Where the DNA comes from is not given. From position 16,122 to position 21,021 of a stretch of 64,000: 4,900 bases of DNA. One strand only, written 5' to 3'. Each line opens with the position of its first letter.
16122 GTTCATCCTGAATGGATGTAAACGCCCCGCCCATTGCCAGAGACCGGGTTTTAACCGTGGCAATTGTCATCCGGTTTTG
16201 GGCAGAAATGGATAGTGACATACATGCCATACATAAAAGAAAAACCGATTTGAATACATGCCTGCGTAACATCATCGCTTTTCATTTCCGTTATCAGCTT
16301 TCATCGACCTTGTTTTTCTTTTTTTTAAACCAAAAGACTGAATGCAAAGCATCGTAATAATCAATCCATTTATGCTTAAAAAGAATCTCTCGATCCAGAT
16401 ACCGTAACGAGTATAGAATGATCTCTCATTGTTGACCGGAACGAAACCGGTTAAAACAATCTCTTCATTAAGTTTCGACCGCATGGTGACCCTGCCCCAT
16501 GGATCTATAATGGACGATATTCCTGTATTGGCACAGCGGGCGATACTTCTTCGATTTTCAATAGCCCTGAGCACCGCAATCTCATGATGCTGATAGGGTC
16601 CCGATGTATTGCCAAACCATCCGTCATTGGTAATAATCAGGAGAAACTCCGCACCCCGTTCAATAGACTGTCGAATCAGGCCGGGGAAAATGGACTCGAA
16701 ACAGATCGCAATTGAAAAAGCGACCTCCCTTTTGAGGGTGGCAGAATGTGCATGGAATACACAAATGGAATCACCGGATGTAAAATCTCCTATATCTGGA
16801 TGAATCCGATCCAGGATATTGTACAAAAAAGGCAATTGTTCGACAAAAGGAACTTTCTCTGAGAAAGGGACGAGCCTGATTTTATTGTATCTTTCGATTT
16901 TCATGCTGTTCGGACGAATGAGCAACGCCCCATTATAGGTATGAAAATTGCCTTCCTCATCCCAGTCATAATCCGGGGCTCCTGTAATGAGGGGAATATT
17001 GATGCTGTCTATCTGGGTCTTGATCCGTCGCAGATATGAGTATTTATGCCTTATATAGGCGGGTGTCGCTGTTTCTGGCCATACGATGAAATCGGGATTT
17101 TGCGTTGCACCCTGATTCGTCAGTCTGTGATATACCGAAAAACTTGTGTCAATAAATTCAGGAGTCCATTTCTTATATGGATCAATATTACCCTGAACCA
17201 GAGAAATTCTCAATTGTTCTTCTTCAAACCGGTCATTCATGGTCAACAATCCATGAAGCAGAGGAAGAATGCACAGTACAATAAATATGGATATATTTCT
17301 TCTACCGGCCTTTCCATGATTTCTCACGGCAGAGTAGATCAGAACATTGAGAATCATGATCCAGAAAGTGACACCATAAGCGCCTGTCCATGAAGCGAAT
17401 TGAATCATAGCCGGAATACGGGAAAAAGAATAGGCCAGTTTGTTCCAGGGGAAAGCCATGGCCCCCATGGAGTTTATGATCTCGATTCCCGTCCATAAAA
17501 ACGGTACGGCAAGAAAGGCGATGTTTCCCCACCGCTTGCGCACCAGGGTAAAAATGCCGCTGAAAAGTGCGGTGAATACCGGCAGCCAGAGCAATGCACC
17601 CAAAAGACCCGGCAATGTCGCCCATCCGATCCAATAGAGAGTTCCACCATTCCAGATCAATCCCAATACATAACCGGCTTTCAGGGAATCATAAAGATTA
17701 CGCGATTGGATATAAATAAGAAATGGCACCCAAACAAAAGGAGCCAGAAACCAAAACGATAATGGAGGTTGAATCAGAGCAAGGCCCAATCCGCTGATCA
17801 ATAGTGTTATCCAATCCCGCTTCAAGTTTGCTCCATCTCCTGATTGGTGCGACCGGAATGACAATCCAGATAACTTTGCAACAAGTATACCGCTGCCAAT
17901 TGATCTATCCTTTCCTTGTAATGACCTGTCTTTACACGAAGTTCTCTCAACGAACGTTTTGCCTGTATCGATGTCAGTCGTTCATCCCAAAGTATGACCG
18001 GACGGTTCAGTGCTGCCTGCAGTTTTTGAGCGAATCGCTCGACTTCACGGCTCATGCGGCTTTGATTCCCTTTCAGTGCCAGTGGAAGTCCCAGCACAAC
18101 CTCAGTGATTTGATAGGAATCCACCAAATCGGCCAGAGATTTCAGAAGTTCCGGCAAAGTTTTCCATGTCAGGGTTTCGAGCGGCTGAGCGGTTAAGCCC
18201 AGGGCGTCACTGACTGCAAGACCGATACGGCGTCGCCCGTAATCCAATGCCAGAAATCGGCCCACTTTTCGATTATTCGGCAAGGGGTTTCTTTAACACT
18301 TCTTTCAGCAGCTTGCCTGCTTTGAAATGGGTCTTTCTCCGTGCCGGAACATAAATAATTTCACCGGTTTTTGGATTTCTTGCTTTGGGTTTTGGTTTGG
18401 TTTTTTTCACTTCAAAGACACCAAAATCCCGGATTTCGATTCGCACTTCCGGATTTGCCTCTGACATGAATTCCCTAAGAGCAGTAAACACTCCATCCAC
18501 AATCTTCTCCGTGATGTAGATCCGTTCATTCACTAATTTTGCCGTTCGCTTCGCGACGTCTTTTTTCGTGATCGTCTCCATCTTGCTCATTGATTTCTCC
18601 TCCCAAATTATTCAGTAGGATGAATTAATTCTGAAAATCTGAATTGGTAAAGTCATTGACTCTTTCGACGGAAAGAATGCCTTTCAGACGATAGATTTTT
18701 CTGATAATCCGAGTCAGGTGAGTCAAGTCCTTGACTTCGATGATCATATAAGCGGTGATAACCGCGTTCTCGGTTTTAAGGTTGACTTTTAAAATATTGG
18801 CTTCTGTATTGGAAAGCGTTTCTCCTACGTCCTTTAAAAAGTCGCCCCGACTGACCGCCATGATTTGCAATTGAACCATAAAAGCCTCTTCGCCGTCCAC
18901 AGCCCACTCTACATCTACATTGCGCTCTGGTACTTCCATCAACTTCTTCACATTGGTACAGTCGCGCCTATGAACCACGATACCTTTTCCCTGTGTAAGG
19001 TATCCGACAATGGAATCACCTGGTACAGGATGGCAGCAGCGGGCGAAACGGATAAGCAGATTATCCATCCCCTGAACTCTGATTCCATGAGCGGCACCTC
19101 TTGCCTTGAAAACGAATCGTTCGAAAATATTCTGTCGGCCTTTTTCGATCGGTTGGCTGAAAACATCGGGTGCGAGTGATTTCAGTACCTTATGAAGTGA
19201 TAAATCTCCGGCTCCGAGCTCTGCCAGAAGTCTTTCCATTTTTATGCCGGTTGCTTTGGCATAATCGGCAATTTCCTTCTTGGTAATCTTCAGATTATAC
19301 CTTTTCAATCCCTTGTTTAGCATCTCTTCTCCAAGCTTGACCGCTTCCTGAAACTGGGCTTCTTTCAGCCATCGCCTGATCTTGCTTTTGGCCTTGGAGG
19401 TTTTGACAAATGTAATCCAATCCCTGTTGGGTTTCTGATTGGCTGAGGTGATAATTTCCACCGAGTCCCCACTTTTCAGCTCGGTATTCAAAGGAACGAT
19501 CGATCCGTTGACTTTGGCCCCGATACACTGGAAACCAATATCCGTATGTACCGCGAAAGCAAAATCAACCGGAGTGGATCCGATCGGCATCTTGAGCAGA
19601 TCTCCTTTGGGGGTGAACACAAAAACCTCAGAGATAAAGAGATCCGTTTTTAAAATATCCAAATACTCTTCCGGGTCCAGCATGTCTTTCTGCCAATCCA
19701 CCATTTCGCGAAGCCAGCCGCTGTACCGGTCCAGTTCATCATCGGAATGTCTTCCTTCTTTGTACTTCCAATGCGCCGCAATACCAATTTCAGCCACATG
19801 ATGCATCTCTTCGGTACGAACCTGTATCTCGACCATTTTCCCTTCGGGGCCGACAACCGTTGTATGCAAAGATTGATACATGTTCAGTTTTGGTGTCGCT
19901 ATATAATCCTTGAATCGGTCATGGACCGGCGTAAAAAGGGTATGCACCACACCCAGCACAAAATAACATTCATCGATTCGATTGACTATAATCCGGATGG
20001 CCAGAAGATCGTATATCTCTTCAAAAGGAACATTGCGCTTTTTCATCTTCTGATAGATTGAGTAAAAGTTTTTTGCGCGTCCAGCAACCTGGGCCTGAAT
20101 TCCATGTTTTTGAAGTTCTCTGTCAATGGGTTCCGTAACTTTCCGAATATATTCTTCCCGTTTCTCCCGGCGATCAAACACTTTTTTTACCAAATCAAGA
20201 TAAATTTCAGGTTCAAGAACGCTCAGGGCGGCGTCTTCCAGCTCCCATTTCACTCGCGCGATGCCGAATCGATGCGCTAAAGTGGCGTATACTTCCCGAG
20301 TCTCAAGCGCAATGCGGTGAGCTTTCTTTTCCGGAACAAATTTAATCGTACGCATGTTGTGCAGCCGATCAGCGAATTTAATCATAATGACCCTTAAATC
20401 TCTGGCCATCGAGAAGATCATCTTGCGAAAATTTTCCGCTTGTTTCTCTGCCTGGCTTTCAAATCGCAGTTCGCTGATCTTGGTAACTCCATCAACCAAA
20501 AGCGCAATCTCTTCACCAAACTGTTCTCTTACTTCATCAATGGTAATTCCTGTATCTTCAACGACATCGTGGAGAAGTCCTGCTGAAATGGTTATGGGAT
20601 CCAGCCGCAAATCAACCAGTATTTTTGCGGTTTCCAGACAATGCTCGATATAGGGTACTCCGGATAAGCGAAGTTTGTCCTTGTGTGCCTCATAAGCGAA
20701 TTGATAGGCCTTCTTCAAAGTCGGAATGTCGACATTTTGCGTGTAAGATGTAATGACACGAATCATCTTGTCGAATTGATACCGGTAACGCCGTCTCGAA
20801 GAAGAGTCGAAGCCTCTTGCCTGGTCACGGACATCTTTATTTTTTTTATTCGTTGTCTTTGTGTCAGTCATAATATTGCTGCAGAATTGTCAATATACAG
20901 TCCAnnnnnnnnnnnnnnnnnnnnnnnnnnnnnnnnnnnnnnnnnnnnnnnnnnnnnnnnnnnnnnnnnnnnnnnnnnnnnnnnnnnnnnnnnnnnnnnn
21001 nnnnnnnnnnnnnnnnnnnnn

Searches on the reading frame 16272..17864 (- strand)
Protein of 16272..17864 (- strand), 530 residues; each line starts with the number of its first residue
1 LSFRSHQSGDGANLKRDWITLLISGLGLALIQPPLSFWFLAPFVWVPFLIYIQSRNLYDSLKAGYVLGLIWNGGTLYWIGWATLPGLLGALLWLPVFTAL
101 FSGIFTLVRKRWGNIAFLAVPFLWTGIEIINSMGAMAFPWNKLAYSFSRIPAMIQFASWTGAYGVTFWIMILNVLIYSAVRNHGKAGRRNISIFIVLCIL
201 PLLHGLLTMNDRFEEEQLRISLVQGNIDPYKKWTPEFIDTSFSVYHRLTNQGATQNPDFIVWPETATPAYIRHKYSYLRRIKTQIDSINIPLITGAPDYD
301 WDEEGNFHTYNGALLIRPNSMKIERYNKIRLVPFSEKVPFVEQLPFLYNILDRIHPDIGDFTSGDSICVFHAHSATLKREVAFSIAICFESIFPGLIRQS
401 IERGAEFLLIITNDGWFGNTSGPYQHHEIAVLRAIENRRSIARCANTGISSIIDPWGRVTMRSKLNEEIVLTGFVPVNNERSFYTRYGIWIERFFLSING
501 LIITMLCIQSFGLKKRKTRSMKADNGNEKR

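Call 11: search_protein_families(library=pfam, proteins=[window:16272-17864:-], max_evalue=0.001)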
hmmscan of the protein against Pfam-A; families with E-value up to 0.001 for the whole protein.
window:16272-17864:- (530 aa): 2 families
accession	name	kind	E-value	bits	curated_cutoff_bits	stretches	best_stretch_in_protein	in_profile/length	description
PF20154.4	LNT_N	-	6.1e-30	104.9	27.1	1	24-175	1-159/159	Apolipoprotein N-acyltransferase N-terminal domain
PF00795.27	CN_hydrolase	-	7e-26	91.5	23.2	1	241-475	17-246/256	Carbon-nitrogen hydrolase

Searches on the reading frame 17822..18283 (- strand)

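Call 77: search_protein_families(library=pfam, proteins=[window:17822-18283:-], max_evalue=0.00001)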
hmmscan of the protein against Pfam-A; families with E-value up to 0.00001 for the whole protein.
window:17822-18283:- (153 aa): 1 family
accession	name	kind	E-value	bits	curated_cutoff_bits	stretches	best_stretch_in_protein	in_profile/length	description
PF03652.20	RuvX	-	3.1e-42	144.6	29.2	1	9-140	2-133/134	Holliday junction resolvase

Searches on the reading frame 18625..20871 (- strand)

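Call 11: search_protein_families(library=pfam, proteins=[window:18625-20871:-], max_evalue=0.001)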
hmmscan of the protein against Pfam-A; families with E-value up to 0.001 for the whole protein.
window:18625-20871:- (748 aa): 7 families
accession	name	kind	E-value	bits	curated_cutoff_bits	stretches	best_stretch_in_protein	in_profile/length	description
PF13328.12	HD_4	-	1.2e-47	161.9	27.2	1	55-204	1-155/156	HD domain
PF04607.23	RelA_SpoT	-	1.9e-43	147.8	27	1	264-373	1-111/113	Region found in RelA / SpoT proteins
PF02824.27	TGS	-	1.6e-22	79.7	22.2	1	416-475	1-60/60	TGS domain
PF19296.4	RelA_AH_RIS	-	3.9e-18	66.6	23.8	1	488-650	3-184/185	RelA/SpoT, AH and RIS domains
PF13291.12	ACT_4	-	2.4e-16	60.6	27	1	662-737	3-80/80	ACT domain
PF01966.28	HD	-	2.3e-09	38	22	1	74-173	1-116/116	HD domain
PF02597.26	ThiS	-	0.00022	22.1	22.5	0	450-475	43-71/76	ThiS family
